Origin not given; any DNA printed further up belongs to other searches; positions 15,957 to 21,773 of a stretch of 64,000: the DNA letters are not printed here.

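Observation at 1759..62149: Seven dispersed copies of a perfect palindrome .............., all between genes or at gene termini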

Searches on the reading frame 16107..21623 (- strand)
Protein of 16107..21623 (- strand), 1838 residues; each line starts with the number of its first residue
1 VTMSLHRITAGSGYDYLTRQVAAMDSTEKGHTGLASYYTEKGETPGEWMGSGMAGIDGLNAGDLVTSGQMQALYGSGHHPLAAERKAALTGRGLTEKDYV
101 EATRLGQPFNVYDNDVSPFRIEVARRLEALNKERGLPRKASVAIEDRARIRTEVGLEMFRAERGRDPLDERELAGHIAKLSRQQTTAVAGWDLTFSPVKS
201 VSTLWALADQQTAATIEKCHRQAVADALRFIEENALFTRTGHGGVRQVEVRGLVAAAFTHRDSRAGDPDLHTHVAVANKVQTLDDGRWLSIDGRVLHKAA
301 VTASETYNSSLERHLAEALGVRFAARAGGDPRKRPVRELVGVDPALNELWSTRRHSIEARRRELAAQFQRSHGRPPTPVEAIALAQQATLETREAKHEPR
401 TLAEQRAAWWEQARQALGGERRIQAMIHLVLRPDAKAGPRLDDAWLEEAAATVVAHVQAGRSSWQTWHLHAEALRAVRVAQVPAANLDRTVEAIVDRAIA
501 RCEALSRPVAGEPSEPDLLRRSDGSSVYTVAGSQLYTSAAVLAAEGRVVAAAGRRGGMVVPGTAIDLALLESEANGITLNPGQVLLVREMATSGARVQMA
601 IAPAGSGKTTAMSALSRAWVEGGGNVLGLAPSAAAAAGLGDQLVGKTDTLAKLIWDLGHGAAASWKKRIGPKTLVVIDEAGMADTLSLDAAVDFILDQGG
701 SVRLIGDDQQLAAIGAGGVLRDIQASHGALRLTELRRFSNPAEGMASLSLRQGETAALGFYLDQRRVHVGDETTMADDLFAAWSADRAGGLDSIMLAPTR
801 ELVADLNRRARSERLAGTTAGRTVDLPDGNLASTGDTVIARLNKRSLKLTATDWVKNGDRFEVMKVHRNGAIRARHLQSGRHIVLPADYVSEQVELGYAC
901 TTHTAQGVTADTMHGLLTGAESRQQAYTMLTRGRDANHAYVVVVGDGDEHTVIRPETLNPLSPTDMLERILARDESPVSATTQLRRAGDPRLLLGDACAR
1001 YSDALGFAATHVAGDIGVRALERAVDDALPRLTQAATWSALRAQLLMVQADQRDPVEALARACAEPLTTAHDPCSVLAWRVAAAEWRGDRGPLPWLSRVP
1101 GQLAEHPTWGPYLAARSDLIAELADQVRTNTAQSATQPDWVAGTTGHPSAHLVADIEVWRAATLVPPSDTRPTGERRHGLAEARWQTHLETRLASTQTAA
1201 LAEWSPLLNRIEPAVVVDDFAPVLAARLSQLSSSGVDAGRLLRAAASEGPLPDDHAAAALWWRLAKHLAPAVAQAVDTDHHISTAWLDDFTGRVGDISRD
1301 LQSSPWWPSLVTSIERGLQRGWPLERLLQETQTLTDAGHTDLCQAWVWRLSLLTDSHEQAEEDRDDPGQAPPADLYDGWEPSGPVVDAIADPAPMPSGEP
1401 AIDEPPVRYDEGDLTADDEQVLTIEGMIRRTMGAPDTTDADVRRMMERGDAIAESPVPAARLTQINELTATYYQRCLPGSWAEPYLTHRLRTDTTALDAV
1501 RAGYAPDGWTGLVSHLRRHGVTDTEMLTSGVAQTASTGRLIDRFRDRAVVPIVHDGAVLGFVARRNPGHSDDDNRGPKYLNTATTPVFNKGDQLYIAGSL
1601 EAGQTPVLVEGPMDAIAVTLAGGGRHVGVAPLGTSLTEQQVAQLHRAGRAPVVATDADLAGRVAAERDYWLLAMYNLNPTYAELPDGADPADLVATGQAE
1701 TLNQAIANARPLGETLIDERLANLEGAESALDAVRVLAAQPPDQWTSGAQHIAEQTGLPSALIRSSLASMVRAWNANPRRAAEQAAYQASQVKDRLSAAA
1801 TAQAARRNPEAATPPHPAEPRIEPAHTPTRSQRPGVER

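Call 15: search_protein_families(library=pfam, proteins=[window:16107-21623:-], max_evalue=0.001)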
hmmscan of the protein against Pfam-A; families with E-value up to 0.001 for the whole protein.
window:16107-21623:- (1838 aa): 8 families
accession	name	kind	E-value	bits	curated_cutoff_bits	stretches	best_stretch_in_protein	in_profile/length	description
PF08751.17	TrwC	-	5.7e-87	292.4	25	1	10-415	1-285/286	TrwC relaxase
PF13604.12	AAA_30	-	4.1e-53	180.4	27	1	578-771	1-190/191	AAA domain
PF08275.17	DNAG_N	-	1.6e-21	77.2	26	1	1482-1595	14-122/128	DNA primase catalytic core, N-terminal domain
PF13245.12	AAA_19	-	2.7e-12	47.4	25.1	1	594-715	10-133/134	AAA domain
PF13155.12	Toprim_2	-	3e-12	47.2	22.1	1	1607-1693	1-87/88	Toprim-like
PF13662.12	Toprim_4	-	8.8e-08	32.7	25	1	1607-1667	4-69/85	Toprim domain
PF01751.28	Toprim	-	4.4e-05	24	23.1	1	1607-1667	3-75/96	Toprim domain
PF25199.1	nSTAND_NTPase5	-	0.00071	19.9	34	0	589-634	35-81/145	Novel STAND NTPase 5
